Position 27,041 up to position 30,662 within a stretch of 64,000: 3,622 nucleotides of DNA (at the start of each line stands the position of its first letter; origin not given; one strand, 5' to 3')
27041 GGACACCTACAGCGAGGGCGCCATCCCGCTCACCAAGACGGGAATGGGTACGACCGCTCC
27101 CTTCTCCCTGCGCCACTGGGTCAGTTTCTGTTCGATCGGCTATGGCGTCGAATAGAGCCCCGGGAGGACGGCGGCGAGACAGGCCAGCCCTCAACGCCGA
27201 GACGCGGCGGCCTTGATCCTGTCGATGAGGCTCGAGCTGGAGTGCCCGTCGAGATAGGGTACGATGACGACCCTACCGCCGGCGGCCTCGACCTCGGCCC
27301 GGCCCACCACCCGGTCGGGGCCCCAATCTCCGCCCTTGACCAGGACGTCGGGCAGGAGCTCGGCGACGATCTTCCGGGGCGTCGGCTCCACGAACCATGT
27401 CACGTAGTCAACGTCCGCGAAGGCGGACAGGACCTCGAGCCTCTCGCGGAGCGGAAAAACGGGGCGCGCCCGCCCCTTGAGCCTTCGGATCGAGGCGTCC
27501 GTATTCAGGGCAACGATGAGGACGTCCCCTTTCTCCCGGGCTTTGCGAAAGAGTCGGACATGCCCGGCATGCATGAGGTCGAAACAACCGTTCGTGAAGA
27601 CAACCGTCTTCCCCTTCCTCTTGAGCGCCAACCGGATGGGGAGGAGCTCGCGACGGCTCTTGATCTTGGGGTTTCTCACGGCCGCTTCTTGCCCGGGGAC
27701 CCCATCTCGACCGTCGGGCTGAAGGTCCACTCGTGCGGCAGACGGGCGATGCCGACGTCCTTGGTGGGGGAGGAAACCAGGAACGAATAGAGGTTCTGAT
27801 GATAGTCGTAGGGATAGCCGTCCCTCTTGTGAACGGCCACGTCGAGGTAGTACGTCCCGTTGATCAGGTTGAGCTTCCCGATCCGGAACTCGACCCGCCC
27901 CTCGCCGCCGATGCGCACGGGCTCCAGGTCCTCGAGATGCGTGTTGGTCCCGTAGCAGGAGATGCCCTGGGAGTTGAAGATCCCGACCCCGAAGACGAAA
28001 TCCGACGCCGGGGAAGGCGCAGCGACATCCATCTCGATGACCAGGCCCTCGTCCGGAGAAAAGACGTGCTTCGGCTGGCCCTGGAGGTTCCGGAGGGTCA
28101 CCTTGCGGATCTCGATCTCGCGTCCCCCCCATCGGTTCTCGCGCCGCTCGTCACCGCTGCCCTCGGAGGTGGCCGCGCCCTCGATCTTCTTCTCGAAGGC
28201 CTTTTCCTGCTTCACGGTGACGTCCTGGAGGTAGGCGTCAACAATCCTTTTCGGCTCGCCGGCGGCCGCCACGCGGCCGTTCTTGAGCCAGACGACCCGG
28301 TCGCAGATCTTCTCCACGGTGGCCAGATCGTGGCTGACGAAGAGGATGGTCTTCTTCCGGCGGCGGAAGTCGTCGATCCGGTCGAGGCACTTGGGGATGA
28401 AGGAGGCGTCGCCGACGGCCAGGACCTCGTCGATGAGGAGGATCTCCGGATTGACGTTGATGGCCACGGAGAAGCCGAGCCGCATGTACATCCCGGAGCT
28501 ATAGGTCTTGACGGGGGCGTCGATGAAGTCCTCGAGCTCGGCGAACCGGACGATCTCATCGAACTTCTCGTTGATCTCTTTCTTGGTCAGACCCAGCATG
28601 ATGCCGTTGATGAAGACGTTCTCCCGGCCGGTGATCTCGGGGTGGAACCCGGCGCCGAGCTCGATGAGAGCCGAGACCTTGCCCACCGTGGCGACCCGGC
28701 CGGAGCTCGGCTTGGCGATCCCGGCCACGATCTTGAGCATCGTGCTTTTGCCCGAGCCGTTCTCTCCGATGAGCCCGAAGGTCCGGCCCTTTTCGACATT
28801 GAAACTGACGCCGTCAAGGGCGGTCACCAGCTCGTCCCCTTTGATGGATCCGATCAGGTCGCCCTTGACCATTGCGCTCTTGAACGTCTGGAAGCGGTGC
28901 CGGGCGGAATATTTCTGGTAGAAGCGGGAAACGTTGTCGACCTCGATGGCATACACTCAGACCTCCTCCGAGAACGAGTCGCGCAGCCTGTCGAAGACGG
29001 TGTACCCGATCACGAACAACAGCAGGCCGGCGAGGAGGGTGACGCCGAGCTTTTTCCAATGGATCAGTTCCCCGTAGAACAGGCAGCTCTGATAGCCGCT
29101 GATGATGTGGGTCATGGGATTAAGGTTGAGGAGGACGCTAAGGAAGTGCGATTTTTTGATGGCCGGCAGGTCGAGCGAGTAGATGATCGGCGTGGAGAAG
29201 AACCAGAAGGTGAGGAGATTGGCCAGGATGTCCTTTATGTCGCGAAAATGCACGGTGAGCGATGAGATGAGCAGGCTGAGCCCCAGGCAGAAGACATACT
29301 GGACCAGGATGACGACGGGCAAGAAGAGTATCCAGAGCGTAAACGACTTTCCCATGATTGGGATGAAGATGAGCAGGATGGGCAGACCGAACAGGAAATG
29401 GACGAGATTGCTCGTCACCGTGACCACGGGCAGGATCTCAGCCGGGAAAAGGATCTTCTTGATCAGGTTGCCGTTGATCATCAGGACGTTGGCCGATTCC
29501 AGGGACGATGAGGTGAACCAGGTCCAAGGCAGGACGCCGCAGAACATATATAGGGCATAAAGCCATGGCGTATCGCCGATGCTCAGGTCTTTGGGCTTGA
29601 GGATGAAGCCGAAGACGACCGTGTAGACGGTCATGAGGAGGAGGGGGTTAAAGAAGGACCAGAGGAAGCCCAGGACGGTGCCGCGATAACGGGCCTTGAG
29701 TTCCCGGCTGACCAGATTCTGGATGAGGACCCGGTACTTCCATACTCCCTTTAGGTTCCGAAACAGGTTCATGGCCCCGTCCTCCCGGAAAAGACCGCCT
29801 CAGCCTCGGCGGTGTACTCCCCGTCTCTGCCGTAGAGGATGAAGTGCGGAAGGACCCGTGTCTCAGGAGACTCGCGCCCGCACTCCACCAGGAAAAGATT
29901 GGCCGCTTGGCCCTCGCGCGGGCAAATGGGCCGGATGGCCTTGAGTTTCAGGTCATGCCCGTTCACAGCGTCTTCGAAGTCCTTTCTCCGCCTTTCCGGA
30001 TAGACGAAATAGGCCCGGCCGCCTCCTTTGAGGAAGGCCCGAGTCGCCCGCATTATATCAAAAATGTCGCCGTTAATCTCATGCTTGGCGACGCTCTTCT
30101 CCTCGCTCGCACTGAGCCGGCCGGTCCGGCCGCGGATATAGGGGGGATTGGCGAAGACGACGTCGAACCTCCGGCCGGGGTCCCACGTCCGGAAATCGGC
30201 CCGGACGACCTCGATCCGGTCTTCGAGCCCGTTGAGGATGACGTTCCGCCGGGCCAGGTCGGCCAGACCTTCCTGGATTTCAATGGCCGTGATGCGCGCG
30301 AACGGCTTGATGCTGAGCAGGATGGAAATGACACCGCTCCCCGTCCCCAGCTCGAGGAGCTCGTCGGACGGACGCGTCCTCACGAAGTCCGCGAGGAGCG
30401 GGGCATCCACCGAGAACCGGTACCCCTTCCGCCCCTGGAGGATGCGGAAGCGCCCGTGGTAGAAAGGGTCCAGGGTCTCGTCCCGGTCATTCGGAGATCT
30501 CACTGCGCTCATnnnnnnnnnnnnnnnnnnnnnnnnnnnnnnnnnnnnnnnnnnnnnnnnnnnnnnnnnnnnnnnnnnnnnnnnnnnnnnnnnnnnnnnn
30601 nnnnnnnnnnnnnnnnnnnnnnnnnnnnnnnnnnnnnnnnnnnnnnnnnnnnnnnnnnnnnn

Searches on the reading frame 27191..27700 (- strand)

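Call 60: search_protein_families(library=pfam, proteins=[window:27191-27700:-], max_evalue=5)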
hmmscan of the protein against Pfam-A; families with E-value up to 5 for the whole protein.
window:27191-27700:- (169 aa): 4 families
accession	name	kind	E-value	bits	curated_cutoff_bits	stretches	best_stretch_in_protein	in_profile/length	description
PF01467.32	CTP_transf_like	-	6.8e-17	62.4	21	1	35-129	1-93/133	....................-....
PF06574.18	FAD_syn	-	0.0027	18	27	1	31-93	6-74/158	FAD synthetase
PF02569.21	Pantoate_ligase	-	0.015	14.9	20.7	1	25-64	15-53/268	Pantoate-beta-alanine ligase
PF01747.23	ATP-sulfurylase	-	0.11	12.3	24.3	1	23-65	11-54/212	ATP-sulfurylase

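Call 70: search_protein_families(library=ncbifam, proteins=[window:27191-27700:-], max_evalue=0.001)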
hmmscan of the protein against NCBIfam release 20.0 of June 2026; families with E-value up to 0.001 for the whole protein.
window:27191-27700:- (169 aa): 9 families
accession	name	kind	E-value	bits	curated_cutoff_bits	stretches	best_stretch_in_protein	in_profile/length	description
NF008454.0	PRK11316.1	equivalog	2e-53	181.7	521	1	17-164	326-473/475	bifunctional D-glycero-beta-D-manno-heptose-7-phosphate kinase/D-glycero-beta-D-manno-heptose 1-phosphate adenylyltransferase HldE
TIGR02199.1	rfaE_dom_II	equivalog_domain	4.6e-53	178.9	181.5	1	26-163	6-143/144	D-glycero-beta-D-manno-heptose 1-phosphate adenylyltransferase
TIGR00125.1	cyt_tran_rel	domain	1e-15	57.6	27.7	1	33-99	1-64/65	adenylyltransferase/cytidyltransferase family protein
TIGR01518.1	g3p_cytidyltrns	equivalog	1.8e-11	44.3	165.4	1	34-154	1-117/125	glycerol-3-phosphate cytidylyltransferase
NF001985.0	PRK00777.1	subfamily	6.4e-09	36.1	104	1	34-96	7-67/157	pantetheine-phosphate adenylyltransferase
NF041124.1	CoaD_Thcocales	equivalog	1.1e-07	31.9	290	1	33-98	6-70/156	phosphopantetheine adenylyltransferase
NF004162.0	PRK05627.1-5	equivalog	2.3e-05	24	241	1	31-104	13-87/304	bifunctional riboflavin kinase/FAD synthetase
NF005518.0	PRK07143.1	equivalog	5.1e-05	22.8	232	1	31-94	15-79/281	hypothetical protein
NF002250.0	PRK01170.1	subfamily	8.8e-05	22.1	489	1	34-77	3-46/322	bifunctional pantetheine-phosphate adenylyltransferase/NTP phosphatase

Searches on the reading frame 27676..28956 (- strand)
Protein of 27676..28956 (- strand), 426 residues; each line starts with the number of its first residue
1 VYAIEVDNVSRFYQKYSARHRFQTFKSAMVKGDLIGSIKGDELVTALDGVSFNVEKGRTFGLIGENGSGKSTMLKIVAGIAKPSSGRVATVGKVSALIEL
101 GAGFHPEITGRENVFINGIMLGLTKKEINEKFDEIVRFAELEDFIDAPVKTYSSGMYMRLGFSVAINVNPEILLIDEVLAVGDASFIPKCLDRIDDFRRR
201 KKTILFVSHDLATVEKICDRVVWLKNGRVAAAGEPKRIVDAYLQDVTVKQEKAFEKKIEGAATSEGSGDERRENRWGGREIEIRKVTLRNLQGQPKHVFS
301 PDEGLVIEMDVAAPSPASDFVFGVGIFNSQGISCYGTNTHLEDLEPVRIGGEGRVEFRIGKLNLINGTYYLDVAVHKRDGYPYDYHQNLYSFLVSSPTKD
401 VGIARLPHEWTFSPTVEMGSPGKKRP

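Call 6: search_protein_families(library=pfam, proteins=[window:27676-28956:-], max_evalue=0.001)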
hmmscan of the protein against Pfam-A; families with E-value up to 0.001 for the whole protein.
window:27676-28956:- (426 aa): 2 families
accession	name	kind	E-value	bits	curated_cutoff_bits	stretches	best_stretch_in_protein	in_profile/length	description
PF14524.12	Wzt_C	-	1.3e-30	106.7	30.4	1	273-405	2-142/143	Wzt C-terminal domain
PF00005.33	ABC_tran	-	9.6e-21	75.3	25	1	47-178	1-135/137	ABC transporter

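Call 9: search_protein_families(library=ncbifam, proteins=[window:27676-28956:-], max_evalue=0.001)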
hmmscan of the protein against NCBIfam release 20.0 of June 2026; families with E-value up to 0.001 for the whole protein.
window:27676-28956:- (426 aa): 181 families (the best 25 are shown)
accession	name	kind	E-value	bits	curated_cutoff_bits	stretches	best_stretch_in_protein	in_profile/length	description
NF010065.0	PRK13545.1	equivalog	1.4e-65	222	538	1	30-244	24-236/549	teichoic acids export protein ATP-binding subunit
NF010066.0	PRK13546.1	equivalog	3.6e-59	200.3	320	1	7-247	8-239/264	teichoic acids export ABC transporter ATP-binding subunit TagH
NF050108.1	galactan_ABC_ATP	equivalog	6.5e-58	195.8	400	1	32-242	29-240/244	galactan export ABC transporter ATP-binding subunit Wzt/RfbE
TIGR01188.1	drrA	subfamily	3.1e-37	128.5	312.45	1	44-248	6-221/302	daunorubicin resistance ABC transporter, ATP-binding protein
NF010060.0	PRK13537.1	equivalog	2.3e-31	108.9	521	1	40-241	26-236/314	nodulation factor ABC transporter ATP-binding protein NodI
NF010059.0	PRK13536.1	equivalog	1.3e-30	106.3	549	1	27-241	39-264/342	nodulation factor ABC transporter ATP-binding protein NodI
TIGR01288.1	nodI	equivalog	4e-29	101.6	424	1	40-242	15-226/303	nodulation factor ABC transporter ATP-binding protein NodI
TIGR04521.1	ECF_ATPase_2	equivalog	5.4e-28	97.9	330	2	115-246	107-242/279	energy-coupling factor transporter ATPase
TIGR01186.1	proV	subfamily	1.4e-27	96.8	326.6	1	45-240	7-219/363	betaine/proline/choline family ABC transporter ATP-binding protein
TIGR03740.1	galliderm_ABC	subfamily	2.3e-27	96.1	309.75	1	45-232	14-205/223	lantibiotic protection ABC transporter ATP-binding subunit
NF033858.1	ABC2_perm_RbbA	equivalog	5.3e-27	94.1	1050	1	44-267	279-510/909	ribosome-associated ATPase/putative transporter RbbA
TIGR04520.1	ECF_ATPase_1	equivalog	5.5e-25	88.3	315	2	122-241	107-226/269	energy-coupling factor transporter ATPase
TIGR00968.1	3a0106s01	subfamily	3.2e-24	85.8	342.75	1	44-241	13-221/237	sulfate ABC transporter ATP-binding protein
NF040933.2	ABC_arch_GlcV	equivalog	4.3e-24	85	450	2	106-241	96-232/357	glucose ABC transporter ATP-binding protein GlcV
TIGR03873.1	F420-0_ABC_ATP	hypoth_equivalog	4.5e-24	85.1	372.4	1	44-239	14-225/256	putative F420-0 ABC transporter ATP-binding protein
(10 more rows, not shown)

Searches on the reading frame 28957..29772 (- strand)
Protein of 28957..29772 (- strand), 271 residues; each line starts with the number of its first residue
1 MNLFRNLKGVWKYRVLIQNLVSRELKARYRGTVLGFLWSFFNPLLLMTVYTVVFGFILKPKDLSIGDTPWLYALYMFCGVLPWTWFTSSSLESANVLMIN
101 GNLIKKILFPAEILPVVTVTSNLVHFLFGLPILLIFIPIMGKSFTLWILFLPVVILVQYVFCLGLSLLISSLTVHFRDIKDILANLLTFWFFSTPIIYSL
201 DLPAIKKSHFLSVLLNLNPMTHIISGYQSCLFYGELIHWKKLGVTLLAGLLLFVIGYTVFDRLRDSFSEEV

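Call 6: search_protein_families(library=pfam, proteins=[window:28957-29772:-], max_evalue=0.001)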
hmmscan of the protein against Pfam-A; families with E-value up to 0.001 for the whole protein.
window:28957-29772:- (271 aa): 1 family
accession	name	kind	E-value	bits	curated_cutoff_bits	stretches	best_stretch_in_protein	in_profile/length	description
PF01061.29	ABC2_membrane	-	2.4e-15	57.1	26.9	1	17-232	3-211/211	ABC-2 type transporter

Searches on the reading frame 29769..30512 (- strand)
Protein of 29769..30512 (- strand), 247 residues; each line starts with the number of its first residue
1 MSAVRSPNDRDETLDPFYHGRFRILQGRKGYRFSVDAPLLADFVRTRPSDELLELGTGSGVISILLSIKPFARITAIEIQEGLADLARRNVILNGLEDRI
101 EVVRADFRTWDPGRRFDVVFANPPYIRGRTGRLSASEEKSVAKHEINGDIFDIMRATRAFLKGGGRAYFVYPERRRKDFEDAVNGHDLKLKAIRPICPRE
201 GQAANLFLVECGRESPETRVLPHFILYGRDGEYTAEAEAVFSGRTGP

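Call 6: search_protein_families(library=pfam, proteins=[window:29769-30512:-], max_evalue=0.001)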
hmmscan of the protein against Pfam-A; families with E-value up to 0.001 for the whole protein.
window:29769-30512:- (247 aa): 10 families
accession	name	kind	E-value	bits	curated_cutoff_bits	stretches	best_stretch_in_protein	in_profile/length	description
PF05175.20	MTS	-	1.6e-09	38.1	23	1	39-135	22-118/170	Methyltransferase small domain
PF13649.12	Methyltransf_25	-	7.9e-08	33.3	27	1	53-121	2-70/97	Methyltransferase domain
PF00398.26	RrnaAD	-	1.5e-07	31.3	24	1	46-125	28-109/263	Ribosomal RNA adenine dimethylase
PF06325.19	PrmA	-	1.4e-06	28.4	22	1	47-122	160-233/296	Ribosomal protein L11 methyltransferase (PrmA)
PF13489.12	Methyltransf_23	-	2.6e-05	24.4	27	1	42-121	15-87/164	Methyltransferase domain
PF13847.12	Methyltransf_31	-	8.1e-05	22.8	27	1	49-122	4-81/145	Methyltransferase domain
PF08241.18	Methyltransf_11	-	0.00012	23.1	21.2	1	53-122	1-67/95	Methyltransferase domain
PF02475.24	TRM5-TYW2_MTfase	-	0.00014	22.2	28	1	50-124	38-113/164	TRM5/TYW2 methyltransferase domain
PF07669.17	Eco57I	-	0.00016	22.2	25.3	1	98-173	54-136/171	Eco57I restriction-modification methylase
PF01135.25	PCMT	-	0.001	19.4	20.3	0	41-112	66-139/210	Protein-L-isoaspartate(D-aspartate) O-methyltransferase (PCMT)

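Call 9: search_protein_families(library=ncbifam, proteins=[window:29769-30512:-], max_evalue=0.001)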
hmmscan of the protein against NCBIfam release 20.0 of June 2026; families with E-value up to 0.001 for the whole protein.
window:29769-30512:- (247 aa): 24 families
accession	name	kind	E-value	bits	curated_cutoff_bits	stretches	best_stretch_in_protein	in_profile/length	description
TIGR03534.1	RF_mod_PrmC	equivalog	7.4e-16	58.4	199.1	1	44-132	84-173/253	peptide chain release factor N(5)-glutamine methyltransferase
NF011529.0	PRK14968.1-3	equivalog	1.1e-14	54.3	162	1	26-130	12-113/198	putative methyltransferase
NF047853.1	tRm6a37MtseTrmN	equivalog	1.5e-14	54.3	350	1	17-237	12-233/244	tRNA(1)(Val) (adenine(37)-N(6))-methyltransferase TrmN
TIGR03533.1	L3_gln_methyl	equivalog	8.7e-13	48.2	229.7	1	41-128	114-202/284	50S ribosomal protein L3 N(5)-glutamine methyltransferase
TIGR00536.1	hemK_fam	subfamily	8.9e-13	47.9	115.5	1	40-131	106-198/286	HemK family protein methyltransferase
TIGR00537.1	hemK_rel_arch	hypoth_equivalog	6.6e-12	45.5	87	1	36-127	7-94/179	HemK2/MTQ2 family protein methyltransferase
NF002421.0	PRK01544.1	equivalog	1e-10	41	567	1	47-127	137-218/524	bifunctional peptide chain release factor N(5)-glutamine methyltransferase PrmC/tRNA (guanosine(46)-N7)-methyltransferase TrmB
NF011530.0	PRK14968.1-4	equivalog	2.3e-09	36.9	243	1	30-127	19-111/202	putative methyltransferase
NF000499.2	Erm23S_rRNA_broad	equivalog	1.2e-08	34.7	212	1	41-126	16-97/244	23S ribosomal RNA methyltransferase Erm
NF041820.1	daptide_MTase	equivalog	1.1e-06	28.3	175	1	38-119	27-108/243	daptide-type RiPP biosynthesis methyltransferase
NF011527.0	PRK14968.1-1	equivalog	2.2e-06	27.5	242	1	30-126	14-104/192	putative methyltransferase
TIGR00406.1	prmA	equivalog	2.8e-06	27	183.15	1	43-122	156-232/288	50S ribosomal protein L11 methyltransferase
NF001785.0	PRK00517.2-2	equivalog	3.6e-06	26.3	188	1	50-122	147-218/282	50S ribosomal protein L11 methyltransferase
NF043040.1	corrin_prot_MT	hypoth_equivalog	4.4e-06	26.3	180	1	47-120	40-115/216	corrinoid protein-associated methyltransferase CpaM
NF011528.0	PRK14968.1-2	equivalog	4.8e-06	26.2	171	1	22-126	12-118/205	putative methyltransferase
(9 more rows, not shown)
